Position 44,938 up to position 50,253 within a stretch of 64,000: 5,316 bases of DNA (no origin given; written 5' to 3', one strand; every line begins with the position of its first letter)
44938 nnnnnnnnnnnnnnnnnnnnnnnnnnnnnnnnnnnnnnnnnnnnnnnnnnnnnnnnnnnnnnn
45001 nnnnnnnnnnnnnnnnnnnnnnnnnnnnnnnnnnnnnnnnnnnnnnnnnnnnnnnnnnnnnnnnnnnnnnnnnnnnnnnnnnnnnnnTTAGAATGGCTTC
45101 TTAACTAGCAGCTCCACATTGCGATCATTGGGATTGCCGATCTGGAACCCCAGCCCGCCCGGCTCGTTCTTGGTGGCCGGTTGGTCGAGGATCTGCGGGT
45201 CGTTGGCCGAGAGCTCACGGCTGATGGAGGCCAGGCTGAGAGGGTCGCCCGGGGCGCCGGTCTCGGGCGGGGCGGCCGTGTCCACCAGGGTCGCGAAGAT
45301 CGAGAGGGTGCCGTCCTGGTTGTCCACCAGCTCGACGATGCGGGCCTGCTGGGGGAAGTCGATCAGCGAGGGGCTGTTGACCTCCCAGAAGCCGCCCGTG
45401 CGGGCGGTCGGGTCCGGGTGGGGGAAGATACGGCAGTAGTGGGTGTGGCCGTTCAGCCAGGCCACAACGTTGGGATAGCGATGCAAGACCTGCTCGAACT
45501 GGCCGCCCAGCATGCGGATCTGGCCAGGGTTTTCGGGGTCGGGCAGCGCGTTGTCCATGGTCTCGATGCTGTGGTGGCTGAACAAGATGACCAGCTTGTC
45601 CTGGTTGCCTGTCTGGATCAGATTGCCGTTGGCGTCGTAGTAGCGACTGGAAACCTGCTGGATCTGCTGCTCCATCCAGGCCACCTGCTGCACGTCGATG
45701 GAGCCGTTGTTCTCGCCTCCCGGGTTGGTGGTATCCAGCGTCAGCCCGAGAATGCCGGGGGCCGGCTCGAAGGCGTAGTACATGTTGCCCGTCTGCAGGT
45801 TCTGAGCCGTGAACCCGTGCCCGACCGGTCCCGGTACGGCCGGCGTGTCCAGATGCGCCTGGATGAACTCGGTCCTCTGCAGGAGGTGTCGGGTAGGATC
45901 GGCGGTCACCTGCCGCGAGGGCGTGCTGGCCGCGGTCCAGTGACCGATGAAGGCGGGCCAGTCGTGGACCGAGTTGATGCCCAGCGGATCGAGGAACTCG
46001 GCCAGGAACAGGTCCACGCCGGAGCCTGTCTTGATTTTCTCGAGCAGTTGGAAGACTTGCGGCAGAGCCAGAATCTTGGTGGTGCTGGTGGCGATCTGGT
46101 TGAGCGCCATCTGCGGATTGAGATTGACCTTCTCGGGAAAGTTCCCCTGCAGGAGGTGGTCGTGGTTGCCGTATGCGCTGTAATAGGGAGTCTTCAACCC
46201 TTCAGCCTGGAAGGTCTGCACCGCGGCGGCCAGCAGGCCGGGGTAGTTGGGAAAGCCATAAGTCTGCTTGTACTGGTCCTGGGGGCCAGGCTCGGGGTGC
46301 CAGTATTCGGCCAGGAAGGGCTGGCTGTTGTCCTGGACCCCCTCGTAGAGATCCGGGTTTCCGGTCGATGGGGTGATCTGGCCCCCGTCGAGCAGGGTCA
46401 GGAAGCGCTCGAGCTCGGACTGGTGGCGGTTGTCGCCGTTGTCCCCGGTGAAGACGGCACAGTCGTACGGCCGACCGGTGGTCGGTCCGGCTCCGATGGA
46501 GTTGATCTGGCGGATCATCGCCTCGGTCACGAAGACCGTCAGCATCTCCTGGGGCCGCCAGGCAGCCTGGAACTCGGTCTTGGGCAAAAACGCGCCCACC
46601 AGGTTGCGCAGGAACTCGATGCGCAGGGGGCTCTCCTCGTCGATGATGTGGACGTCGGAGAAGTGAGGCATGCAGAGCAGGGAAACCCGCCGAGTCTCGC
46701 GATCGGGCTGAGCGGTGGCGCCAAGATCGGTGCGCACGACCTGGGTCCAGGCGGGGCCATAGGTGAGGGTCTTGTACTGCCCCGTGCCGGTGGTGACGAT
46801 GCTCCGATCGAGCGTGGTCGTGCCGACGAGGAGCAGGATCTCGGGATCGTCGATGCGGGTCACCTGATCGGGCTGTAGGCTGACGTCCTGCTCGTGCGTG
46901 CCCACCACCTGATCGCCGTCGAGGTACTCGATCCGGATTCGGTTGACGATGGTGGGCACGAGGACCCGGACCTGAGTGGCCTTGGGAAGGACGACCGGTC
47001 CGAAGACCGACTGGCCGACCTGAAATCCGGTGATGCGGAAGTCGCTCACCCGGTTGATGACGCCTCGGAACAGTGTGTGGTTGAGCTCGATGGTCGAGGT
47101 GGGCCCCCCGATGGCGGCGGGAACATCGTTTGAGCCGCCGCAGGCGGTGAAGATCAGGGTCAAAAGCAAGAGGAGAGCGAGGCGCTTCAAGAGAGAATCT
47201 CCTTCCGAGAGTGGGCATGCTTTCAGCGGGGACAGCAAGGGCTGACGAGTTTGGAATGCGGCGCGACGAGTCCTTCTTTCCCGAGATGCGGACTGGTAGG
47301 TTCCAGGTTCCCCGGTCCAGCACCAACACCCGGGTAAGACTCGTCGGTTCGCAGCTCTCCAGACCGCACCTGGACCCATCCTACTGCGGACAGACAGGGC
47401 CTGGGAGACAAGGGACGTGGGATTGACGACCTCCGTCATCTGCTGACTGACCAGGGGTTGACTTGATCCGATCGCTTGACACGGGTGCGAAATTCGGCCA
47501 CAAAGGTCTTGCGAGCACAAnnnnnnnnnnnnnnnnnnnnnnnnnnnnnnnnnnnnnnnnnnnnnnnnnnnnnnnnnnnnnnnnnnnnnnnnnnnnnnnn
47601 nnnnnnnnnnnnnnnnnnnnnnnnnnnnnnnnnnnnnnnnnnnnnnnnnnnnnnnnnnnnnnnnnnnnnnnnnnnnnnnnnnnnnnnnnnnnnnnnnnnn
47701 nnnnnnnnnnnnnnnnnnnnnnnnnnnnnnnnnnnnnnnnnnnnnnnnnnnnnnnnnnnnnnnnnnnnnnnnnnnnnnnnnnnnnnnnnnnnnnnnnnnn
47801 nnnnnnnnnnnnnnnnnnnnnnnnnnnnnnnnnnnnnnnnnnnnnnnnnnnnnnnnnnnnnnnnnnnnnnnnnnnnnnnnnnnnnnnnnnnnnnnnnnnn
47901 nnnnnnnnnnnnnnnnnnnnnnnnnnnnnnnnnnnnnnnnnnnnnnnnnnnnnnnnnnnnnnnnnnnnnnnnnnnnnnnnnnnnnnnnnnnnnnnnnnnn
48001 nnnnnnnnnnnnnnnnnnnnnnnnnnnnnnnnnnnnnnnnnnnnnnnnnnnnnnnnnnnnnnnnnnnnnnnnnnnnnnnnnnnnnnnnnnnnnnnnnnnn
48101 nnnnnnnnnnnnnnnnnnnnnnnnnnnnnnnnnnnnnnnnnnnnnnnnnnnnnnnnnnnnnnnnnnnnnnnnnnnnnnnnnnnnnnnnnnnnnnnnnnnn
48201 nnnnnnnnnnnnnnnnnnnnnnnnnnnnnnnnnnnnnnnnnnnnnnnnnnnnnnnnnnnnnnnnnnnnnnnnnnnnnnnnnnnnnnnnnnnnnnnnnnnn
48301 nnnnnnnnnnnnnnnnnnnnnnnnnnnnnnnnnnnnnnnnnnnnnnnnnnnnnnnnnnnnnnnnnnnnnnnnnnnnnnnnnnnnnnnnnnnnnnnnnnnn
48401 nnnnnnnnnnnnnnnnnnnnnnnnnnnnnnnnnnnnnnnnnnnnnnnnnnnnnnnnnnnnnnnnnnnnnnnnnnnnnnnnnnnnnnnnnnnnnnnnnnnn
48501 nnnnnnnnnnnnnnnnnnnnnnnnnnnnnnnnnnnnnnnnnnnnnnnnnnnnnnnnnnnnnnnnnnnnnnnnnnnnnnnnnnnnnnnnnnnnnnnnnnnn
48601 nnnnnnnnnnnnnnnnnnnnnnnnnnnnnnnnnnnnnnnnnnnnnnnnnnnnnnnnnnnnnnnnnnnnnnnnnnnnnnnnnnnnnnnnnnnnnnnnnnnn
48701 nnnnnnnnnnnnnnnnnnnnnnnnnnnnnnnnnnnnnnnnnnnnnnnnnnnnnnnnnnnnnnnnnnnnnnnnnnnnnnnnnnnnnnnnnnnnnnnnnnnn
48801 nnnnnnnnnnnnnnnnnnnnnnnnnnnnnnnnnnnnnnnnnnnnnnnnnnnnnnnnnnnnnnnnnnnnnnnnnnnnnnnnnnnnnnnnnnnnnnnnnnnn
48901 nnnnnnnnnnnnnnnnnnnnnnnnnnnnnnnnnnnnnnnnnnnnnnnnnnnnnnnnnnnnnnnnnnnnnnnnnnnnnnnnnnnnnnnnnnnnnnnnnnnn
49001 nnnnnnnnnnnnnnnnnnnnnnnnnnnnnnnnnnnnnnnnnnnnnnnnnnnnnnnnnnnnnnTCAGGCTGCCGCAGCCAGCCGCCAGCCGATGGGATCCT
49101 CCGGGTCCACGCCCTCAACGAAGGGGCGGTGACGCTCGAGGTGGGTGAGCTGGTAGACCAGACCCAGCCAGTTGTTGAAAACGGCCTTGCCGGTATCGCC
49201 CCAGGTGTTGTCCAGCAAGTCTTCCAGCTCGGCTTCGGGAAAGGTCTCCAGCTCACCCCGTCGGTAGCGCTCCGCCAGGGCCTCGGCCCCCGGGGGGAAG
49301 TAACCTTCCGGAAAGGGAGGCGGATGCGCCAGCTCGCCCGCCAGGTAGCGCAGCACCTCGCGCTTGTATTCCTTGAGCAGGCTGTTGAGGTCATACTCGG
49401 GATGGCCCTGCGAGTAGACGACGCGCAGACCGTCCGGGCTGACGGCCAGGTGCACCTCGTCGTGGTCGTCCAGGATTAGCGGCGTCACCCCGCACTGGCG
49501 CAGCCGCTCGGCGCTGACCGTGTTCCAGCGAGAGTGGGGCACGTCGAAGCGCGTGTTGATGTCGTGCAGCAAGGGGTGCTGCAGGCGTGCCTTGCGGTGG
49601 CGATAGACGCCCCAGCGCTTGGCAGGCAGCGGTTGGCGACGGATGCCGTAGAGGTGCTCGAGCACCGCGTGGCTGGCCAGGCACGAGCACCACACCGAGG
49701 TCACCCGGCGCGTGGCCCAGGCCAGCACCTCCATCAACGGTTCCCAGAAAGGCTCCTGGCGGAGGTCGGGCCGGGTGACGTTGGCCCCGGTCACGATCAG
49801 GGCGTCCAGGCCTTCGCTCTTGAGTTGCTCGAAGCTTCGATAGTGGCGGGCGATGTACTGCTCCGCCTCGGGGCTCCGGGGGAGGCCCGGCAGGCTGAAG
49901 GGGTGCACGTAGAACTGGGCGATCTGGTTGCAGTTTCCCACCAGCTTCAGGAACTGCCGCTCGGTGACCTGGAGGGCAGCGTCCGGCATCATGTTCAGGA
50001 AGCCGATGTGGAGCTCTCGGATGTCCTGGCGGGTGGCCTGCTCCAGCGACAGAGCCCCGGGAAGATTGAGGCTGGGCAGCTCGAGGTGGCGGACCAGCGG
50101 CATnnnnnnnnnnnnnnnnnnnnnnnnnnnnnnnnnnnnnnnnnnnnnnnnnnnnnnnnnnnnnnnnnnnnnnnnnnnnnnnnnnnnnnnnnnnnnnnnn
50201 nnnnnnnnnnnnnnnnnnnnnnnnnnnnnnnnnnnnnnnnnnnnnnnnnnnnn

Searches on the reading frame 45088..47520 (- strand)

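Call 3: search_protein_families(library=pfam, proteins=[window:45088-47520:-], max_evalue=1)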
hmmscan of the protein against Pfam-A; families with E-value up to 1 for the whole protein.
window:45088-47520:- (810 aa): 1 family
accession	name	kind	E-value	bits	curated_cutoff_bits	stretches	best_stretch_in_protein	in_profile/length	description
PF00149.33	Metallophos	-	0.0022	18.9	21.5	0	638-695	144-190/191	Calcineurin-like phosphoesterase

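Call 4: search_protein_families(library=ncbifam, proteins=[window:45088-47520:-], max_evalue=1)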
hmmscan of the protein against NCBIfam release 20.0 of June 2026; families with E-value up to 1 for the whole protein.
window:45088-47520:- (810 aa): 2 families
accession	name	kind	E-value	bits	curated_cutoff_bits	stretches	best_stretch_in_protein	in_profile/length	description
TIGR03767.1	P_acnes_RR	hypoth_equivalog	3.2e-150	501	330.75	1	248-809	2-496/496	TIGR03767 family metallophosphoesterase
TIGR03768.1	RPA4764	hypoth_equivalog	6.5e-51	173.6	387.4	2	435-756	147-473/547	TIGR03768 family metallophosphoesterase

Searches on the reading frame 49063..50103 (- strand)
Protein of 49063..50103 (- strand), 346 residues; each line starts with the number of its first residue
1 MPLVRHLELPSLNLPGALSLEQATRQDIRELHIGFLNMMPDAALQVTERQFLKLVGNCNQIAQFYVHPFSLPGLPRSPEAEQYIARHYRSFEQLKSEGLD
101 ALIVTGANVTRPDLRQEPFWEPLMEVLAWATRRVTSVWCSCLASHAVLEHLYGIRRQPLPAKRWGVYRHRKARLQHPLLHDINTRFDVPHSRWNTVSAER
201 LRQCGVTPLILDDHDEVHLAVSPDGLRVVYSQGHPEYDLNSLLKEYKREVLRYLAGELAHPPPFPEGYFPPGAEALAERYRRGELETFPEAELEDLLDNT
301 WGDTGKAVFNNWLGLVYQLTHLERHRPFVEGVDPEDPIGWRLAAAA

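Call 16: search_protein_families(library=pfam, proteins=[window:49063-50103:-], max_evalue=0.01)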
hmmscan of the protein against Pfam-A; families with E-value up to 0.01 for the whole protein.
window:49063-50103:- (346 aa): 1 family
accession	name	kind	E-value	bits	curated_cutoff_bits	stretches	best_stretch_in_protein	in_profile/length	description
PF04204.22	HTS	-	9.1e-74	248.6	27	1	19-321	23-297/298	Homoserine O-succinyltransferase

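Call 64: list_cluster_members(proteins=[window:49063-50100:-, window:50105-51280:-, window:20990-22969:+, window:40156-42396:+])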
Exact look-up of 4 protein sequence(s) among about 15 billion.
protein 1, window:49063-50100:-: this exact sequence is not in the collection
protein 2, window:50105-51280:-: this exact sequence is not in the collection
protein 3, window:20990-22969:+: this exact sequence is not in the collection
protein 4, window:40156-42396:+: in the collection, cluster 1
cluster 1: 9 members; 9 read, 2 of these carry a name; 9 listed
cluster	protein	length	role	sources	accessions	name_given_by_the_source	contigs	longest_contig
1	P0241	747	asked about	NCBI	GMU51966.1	MAG: hypothetical protein AMXMBFR33_11120 [Candidatus Xenobia bacterium]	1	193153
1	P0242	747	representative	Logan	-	-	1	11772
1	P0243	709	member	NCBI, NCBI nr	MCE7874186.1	hypothetical protein DYH09_27965 [bacterium CPR1] | hypothetical protein [bacterium CPR1]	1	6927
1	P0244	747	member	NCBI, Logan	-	-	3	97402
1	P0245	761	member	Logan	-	-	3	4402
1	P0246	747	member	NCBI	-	-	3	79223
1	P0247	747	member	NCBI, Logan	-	-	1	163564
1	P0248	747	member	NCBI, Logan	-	-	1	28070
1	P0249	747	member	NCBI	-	-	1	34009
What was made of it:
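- Tried and rejected: (11) Exact-sequence look-up of metA, metB and E1 failed, probably because my start codons differ from the deposited ones (call 64).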
